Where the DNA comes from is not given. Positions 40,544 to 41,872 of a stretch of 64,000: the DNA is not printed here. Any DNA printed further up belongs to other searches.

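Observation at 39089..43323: tyrS followed by a T-box-like leader controlling a GC-rich double-domain GNAT-like gene and a group II PLP decarboxylase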

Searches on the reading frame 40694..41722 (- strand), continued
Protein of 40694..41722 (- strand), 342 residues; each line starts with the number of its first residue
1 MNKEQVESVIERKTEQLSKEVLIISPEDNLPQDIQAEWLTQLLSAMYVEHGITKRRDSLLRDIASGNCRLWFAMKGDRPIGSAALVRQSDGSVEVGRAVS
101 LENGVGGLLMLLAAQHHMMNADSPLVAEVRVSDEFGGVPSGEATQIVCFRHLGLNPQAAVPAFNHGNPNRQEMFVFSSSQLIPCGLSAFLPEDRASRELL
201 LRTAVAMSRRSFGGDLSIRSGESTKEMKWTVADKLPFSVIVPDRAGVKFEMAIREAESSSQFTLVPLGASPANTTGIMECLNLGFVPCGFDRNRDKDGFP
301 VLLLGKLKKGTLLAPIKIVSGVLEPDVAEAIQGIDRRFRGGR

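Call 43: find_encoding_contigs(protein=P0053, flank=7000, max_places=1)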
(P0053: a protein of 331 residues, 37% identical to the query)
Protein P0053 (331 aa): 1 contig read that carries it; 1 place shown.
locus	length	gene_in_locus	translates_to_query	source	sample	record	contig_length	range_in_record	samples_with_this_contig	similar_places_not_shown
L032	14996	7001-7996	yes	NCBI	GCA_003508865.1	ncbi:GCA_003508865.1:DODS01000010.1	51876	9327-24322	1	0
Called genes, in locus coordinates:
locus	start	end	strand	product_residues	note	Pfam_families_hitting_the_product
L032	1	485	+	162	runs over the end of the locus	-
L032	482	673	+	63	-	PF01632:Ribosomal_L35p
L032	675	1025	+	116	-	PF00453:Ribosomal_L20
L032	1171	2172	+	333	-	PF02912:Phe_tRNA-synt_N, PF01409:tRNA-synt_2d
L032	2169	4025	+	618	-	-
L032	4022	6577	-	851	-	PF00912:Transgly, PF00905:Transpeptidase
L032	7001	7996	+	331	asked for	-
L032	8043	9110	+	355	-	PF01546:Peptidase_M20, PF07687:M20_dimer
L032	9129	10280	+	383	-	PF00579:tRNA-synt_1b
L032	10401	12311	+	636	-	PF17191:RecG_wedge, PF00270:DEAD, PF04851:ResIII, PF00271:Helicase_C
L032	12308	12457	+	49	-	PF01783:Ribosomal_L32p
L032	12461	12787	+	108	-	PF01029:NusB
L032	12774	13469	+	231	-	PF22935:RM44_endonuclase, PF14622:Ribonucleas_3_3, PF00636:Ribonuclease_3, PF00035:dsrm, PF14709:DND1_DSRM (faint)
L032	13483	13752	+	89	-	PF00886:Ribosomal_S16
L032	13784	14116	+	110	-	PF13083:KH_KhpA-B, PF00013:KH_1 (faint)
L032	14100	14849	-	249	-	-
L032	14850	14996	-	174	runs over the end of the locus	-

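Call 44: find_encoding_contigs(protein=P0035, flank=7000, max_places=1)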
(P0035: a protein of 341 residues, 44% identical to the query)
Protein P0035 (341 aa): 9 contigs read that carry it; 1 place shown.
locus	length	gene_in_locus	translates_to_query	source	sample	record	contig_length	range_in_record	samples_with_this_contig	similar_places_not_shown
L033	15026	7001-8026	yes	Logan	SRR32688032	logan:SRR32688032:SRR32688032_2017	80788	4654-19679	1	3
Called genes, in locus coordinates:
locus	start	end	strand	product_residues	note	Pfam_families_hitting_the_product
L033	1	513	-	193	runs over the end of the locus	-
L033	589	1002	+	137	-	-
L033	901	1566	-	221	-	PF08933:PrnB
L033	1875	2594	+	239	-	PF01177:Asp_Glu_race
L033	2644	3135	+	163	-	-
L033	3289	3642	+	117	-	-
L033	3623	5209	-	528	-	PF00282:Pyridoxal_deC, PF00266:Aminotran_5 (faint)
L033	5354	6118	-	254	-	PF07228:SpoIIE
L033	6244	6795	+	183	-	PF13671:AAA_33 (weak), PF01202:SKI (faint)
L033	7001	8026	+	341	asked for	-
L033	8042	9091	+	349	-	PF04389:Peptidase_M28 (faint), PF01546:Peptidase_M20, PF07687:M20_dimer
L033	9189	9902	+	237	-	-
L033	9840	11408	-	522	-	PF00239:Resolvase, PF07508:Recombinase, PF13408:Zn_ribbon_recom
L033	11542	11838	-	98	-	-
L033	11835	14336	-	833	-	PF13155:Toprim_2 (weak), PF27228:MTBMA_p00010_2nd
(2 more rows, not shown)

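Call 45: find_encoding_contigs(protein=P0061, flank=7000, max_places=1)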
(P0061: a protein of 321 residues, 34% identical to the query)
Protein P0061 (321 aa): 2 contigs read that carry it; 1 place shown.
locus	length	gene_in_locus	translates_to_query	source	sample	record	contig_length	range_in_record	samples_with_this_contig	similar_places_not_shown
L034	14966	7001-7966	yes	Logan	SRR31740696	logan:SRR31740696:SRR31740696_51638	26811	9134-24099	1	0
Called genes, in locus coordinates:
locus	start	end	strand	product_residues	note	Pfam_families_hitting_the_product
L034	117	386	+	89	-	-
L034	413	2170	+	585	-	PF01411:tRNA-synt_2c, PF02912:Phe_tRNA-synt_N, PF01409:tRNA-synt_2d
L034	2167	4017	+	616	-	PF03483:B3_4, PF03484:B5, PF17759:tRNA_synthFbeta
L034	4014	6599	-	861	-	PF00912:Transgly, PF00905:Transpeptidase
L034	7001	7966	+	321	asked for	-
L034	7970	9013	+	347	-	PF01546:Peptidase_M20, PF07687:M20_dimer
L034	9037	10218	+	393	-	PF00579:tRNA-synt_1b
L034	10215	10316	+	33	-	-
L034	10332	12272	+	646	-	PF17191:RecG_wedge, PF00270:DEAD, PF04851:ResIII, PF13604:AAA_30, PF00271:Helicase_C, PF19833:RecG_dom3_C (weak)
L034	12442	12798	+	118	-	PF01029:NusB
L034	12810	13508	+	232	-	PF22935:RM44_endonuclase, PF14622:Ribonucleas_3_3, PF00636:Ribonuclease_3, PF00035:dsrm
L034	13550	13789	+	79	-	PF00886:Ribosomal_S16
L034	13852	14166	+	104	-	PF13083:KH_KhpA-B, PF00013:KH_1 (faint)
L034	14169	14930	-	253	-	-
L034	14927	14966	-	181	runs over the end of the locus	-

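Call 46: find_encoding_contigs(protein=P0079, flank=7000, max_places=1)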
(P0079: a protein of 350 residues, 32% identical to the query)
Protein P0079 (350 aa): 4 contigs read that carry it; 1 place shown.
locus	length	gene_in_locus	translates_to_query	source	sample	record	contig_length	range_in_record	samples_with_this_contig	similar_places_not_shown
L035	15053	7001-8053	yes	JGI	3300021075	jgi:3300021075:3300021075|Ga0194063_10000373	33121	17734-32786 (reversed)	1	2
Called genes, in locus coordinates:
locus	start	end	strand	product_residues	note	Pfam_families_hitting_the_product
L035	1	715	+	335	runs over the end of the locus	PF00665:rve (weak), PF13683:rve_3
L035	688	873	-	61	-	-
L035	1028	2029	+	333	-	PF02912:Phe_tRNA-synt_N, PF01409:tRNA-synt_2d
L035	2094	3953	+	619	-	PF03483:B3_4, PF03484:B5, PF17759:tRNA_synthFbeta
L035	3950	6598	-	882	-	PF00912:Transgly, PF00905:Transpeptidase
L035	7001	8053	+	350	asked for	-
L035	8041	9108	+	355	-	PF01546:Peptidase_M20, PF07687:M20_dimer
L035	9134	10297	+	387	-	PF00579:tRNA-synt_1b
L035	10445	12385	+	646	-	PF17191:RecG_wedge, PF00270:DEAD, PF04851:ResIII, PF13604:AAA_30 (weak), PF00271:Helicase_C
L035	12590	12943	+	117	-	PF01029:NusB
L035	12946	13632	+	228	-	PF22935:RM44_endonuclase, PF14622:Ribonucleas_3_3, PF00636:Ribonuclease_3, PF00035:dsrm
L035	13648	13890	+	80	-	PF00886:Ribosomal_S16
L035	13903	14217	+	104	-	PF13083:KH_KhpA-B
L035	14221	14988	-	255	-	-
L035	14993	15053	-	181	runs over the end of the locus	-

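Call 47: find_encoding_contigs(protein=P0078, flank=7000, max_places=1)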
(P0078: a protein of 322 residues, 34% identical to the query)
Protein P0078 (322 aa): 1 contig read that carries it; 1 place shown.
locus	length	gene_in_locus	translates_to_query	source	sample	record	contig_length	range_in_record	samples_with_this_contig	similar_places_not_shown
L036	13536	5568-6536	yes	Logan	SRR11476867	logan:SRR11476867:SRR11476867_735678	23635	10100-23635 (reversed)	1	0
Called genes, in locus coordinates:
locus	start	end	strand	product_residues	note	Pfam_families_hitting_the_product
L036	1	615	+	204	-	?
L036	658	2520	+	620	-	PF03483:B3_4, PF03484:B5, PF17759:tRNA_synthFbeta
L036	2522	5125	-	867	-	PF00912:Transgly, PF00905:Transpeptidase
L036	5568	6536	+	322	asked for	-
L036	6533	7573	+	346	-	PF01546:Peptidase_M20, PF07687:M20_dimer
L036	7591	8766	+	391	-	PF00579:tRNA-synt_1b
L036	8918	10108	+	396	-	PF07690:MFS_1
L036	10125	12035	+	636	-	PF17191:RecG_wedge, PF01336:tRNA_anti-codon (weak), PF00270:DEAD, PF04851:ResIII, PF13604:AAA_30 (weak), PF13401:AAA_22 (faint), PF00271:Helicase_C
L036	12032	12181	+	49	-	PF01783:Ribosomal_L32p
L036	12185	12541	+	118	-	PF01029:NusB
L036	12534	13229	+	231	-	PF22935:RM44_endonuclase, PF14622:Ribonucleas_3_3, PF00636:Ribonuclease_3, PF00035:dsrm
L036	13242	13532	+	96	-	PF00886:Ribosomal_S16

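Call 48: find_encoding_contigs(protein=P0059, flank=7000, max_places=1)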
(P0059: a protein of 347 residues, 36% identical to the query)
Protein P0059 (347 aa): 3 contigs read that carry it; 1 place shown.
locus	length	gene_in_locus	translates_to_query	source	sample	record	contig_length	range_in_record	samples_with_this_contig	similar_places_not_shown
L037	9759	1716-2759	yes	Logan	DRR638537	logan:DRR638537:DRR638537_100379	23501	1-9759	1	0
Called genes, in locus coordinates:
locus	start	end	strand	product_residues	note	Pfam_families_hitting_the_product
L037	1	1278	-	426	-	?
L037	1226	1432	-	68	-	-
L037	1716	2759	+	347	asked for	-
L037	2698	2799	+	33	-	-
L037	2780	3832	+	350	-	PF01546:Peptidase_M20, PF07687:M20_dimer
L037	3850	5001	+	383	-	PF00579:tRNA-synt_1b, PF01479:S4 (weak)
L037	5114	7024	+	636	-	PF17191:RecG_wedge, PF00270:DEAD, PF04851:ResIII, PF13604:AAA_30 (weak), PF00271:Helicase_C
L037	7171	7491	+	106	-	PF01029:NusB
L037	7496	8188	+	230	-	PF22935:RM44_endonuclase, PF14622:Ribonucleas_3_3, PF00636:Ribonuclease_3, PF00035:dsrm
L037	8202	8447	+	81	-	PF00886:Ribosomal_S16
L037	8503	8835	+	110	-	PF07650:KH_2 (weak), PF13083:KH_KhpA-B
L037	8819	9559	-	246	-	-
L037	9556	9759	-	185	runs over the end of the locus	-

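Call 49: find_encoding_contigs(protein=P0048, flank=7000, max_places=1)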
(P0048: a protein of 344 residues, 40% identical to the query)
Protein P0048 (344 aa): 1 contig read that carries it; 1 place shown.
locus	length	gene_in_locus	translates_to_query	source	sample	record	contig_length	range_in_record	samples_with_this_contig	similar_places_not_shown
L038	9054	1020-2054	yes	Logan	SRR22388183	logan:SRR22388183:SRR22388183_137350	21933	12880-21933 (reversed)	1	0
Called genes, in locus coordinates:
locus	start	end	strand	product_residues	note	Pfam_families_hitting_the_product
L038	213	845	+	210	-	PF00702:Hydrolase, PF13419:HAD_2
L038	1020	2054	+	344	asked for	-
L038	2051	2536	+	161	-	PF00293:NUDIX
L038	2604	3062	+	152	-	PF01451:LMWPc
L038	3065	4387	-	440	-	PF00326:Peptidase_S9 (faint), PF03583:LIP, PF12146:Hydrolase_4 (faint)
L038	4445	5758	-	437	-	PF12146:Hydrolase_4 (faint), PF12697:Abhydrolase_6, PF00561:Abhydrolase_1 (faint), PF03583:LIP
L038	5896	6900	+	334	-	PF01757:Acyl_transf_3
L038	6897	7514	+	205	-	PF02245:Pur_DNA_glyco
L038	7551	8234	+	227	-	PF09359:VTC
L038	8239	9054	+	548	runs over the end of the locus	PF13290:CHB_HEX_C_1, PF13287:Fn3_assoc, PF08757:CotH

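Call 71: search_protein_representatives(alignment_id=A1)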
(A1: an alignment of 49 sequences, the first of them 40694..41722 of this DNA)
Query: 49 sequences, 345 profile positions. Proteins with E-value up to 0.001 (for the whole library): 83; up to 1e-10: 66; up to 1e-30: 55. The best 83 are listed.
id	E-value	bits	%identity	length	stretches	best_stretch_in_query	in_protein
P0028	4.8e-131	453.2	-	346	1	1-343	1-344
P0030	1.2e-130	451.9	-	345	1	2-341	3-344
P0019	1.1e-128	445.4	-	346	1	1-342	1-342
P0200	2.0e-123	428.2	-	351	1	4-340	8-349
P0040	1.4e-122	425.4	-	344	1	4-339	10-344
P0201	2.4e-114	398.3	-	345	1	5-343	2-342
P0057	1.5e-113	395.7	-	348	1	1-342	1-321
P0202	7.7e-112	390.1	-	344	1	1-341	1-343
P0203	5.4e-109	380.7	-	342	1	3-341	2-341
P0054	2.3e-108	378.7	-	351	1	3-340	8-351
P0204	1.9e-107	375.6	-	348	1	3-331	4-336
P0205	1.8e-104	365.8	-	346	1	2-341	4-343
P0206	5.1e-102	357.8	-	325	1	3-341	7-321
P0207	2.6e-99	348.9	-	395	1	2-339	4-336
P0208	3.1e-99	348.6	-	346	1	1-343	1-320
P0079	6.9e-98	344.2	-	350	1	1-342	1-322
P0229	2.0e-40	155.2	-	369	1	8-309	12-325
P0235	1.5e-38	149.1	-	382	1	31-325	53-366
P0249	3.0e-19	85.6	-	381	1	6-296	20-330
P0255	7.2e-11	58.0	-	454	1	59-341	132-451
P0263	4.8e-07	45.5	-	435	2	79-180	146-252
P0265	7.1e-07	44.9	-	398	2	6-107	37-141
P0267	3.7e-05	39.3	-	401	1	9-110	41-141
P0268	6.7e-05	38.4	-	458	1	72-294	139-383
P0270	3.5e-04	36.1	-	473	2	13-103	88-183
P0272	9.3e-04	34.7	-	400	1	14-290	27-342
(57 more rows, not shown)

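Call 73: search_protein_families(library=pfam, proteins=[P0255, P0263, P0265, P0267, P0268, P0270, P0272, P0249, P0235, P0229], max_evalue=0.01)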
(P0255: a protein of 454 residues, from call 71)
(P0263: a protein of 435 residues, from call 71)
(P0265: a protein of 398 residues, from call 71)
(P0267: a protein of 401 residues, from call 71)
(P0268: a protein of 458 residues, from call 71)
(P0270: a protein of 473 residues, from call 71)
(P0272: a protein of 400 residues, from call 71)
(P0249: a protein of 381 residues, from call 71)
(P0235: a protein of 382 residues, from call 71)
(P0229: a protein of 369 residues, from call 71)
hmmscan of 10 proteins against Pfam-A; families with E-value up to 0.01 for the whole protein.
P0255 (454 aa): 0 families

P0263 (435 aa): 0 families

P0265 (398 aa): 0 families

P0267 (401 aa): 0 families

P0268 (458 aa): 0 families

P0270 (473 aa): 0 families

P0272 (400 aa): 0 families

P0249 (381 aa): 0 families

P0235 (382 aa): 0 families

P0229 (369 aa): 0 families
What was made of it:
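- Tried and rejected: Pfam on 10 remote relatives of the GNAT family: nothing (call 73).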

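Call 80: search_protein_families(library=ncbifam, proteins=[L017:7058-8095:+, L032:8043-9110:+, L017:5460-5999:+, L012:5698-6921:+, L032:9129-10280:+], max_evalue=0.00001)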
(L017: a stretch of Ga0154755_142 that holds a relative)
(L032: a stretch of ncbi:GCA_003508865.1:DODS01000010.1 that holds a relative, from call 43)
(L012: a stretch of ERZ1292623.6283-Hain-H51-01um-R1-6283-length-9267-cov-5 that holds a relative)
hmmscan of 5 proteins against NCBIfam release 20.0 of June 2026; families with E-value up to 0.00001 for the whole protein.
L017:7058-8095:+ (345 aa): 42 families (the best 25 are shown)
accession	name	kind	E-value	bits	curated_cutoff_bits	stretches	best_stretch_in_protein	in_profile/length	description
TIGR01910.1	DapE-ArgE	subfamily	1.1e-48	166.3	217.6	1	2-337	5-373/373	ArgE/DapE family deacylase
NF006399.0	PRK08651.1-2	equivalog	1.9e-41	142.4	381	2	42-193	53-214/405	succinyl-diaminopimelate desuccinylase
NF005710.0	PRK07522.1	subfamily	4.4e-38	131.5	412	1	1-342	14-385/391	acetylornithine deacetylase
TIGR01892.1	AcOrn-deacetyl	equivalog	6.7e-36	124.1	297.7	1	2-340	4-363/365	acetylornithine deacetylase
TIGR01900.1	dapE-gram_pos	equivalog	1.4e-34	119.6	304.2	1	53-342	56-350/351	succinyl-diaminopimelate desuccinylase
NF009557.0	PRK13009.1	equivalog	4.6e-30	105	284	1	3-342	11-371/377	succinyl-diaminopimelate desuccinylase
NF006365.0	PRK08588.1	subfamily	1.3e-29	103.7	289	1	61-342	71-377/383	succinyl-diaminopimelate desuccinylase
NF006400.0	PRK08651.1-3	equivalog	1.5e-29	103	374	1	53-339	82-400/410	succinyl-diaminopimelate desuccinylase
NF006404.0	PRK08652.1-2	equivalog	4.7e-28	98.1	348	1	52-339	52-322/332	acetylornithine deacetylase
NF003474.0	PRK05111.1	equivalog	7.1e-27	94.3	460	1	21-342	36-377/383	acetylornithine deacetylase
NF006402.0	PRK08651.1-5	equivalog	1.8e-24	86.4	369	1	51-275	56-297/369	succinyl-diaminopimelate desuccinylase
NF001747.0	PRK00466.1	equivalog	1.8e-24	86.2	288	1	54-329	60-326/346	N-acetyl-lysine deacetylase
NF005306.0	PRK06837.1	subfamily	1e-23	83.8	376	1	57-343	100-419/427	ArgE/DapE family deacylase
TIGR01902.1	dapE-lys-deAc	subfamily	1.4e-23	83.7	163.1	1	9-329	8-321/340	N-acetyl-ornithine/N-acetyl-lysine deacetylase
TIGR01246.1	dapE_proteo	equivalog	1.4e-23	83.5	361.8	1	3-343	7-368/370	succinyl-diaminopimelate desuccinylase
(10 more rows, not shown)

L032:8043-9110:+ (355 aa): 43 families (the best 25 are shown)
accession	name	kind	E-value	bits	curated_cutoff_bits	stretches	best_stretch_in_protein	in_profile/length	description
TIGR01910.1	DapE-ArgE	subfamily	4.7e-45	154.4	217.6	1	8-344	2-370/373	ArgE/DapE family deacylase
NF006399.0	PRK08651.1-2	equivalog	1.1e-43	149.8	381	2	5-201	5-212/405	succinyl-diaminopimelate desuccinylase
TIGR01900.1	dapE-gram_pos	equivalog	8.3e-36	123.6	304.2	1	5-352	4-350/351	succinyl-diaminopimelate desuccinylase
NF006365.0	PRK08588.1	subfamily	1.8e-32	113.1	289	1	2-348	5-373/383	succinyl-diaminopimelate desuccinylase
NF005710.0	PRK07522.1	subfamily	3.2e-32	112.1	412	1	3-353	7-386/391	acetylornithine deacetylase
NF009557.0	PRK13009.1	equivalog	8.6e-31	107.4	284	1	6-354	5-373/377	succinyl-diaminopimelate desuccinylase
NF006400.0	PRK08651.1-3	equivalog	1.5e-27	96.4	374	1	6-348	12-399/410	succinyl-diaminopimelate desuccinylase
TIGR01902.1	dapE-lys-deAc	subfamily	4.7e-26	91.9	163.1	1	9-337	2-319/340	N-acetyl-ornithine/N-acetyl-lysine deacetylase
TIGR01246.1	dapE_proteo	equivalog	5.2e-26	91.5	361.8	1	8-355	3-370/370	succinyl-diaminopimelate desuccinylase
NF001747.0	PRK00466.1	equivalog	5.2e-26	91.2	288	1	62-324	58-310/346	N-acetyl-lysine deacetylase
NF003367.0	PRK04443.1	equivalog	2.2e-25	89.7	363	1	4-352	7-342/349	[LysW]-lysine hydrolase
NF004788.0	PRK06133.1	subfamily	4.5e-24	85.1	349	1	8-340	48-398/417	glutamate carboxypeptidase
TIGR01892.1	AcOrn-deacetyl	equivalog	7.1e-24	84.5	297.7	1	9-349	2-362/365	acetylornithine deacetylase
NF005306.0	PRK06837.1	subfamily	4.8e-22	78.4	376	1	66-348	99-414/427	ArgE/DapE family deacylase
NF003474.0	PRK05111.1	equivalog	8.1e-21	74.3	460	1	3-353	5-378/383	acetylornithine deacetylase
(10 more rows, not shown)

L017:5460-5999:+ (179 aa): 1 family
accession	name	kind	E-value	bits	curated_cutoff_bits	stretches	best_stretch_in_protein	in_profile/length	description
TIGR01313.1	therm_gnt_kin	subfamily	9.6e-09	35.2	113.75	1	8-145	1-135/164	gluconokinase, GntK/IdnK-type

L012:5698-6921:+ (407 aa): 2 families
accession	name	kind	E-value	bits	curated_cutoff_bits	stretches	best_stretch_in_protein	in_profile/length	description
TIGR00234.1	tyrS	equivalog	6.8e-96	321.8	113.8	1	9-384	8-370/406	tyrosine--tRNA ligase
NF006330.0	PRK08560.1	equivalog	3e-08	33.1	220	1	28-244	29-235/342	tyrosine--tRNA ligase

L032:9129-10280:+ (383 aa): 3 families
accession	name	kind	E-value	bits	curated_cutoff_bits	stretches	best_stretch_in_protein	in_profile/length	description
TIGR00234.1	tyrS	equivalog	4.5e-92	309.2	113.8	1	5-366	8-384/406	tyrosine--tRNA ligase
NF006330.0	PRK08560.1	equivalog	9.8e-23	80.7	220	1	4-246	6-247/342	tyrosine--tRNA ligase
TIGR00233.1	trpS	equivalog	3e-10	39.9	176.75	1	29-249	1-220/328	tryptophan--tRNA ligase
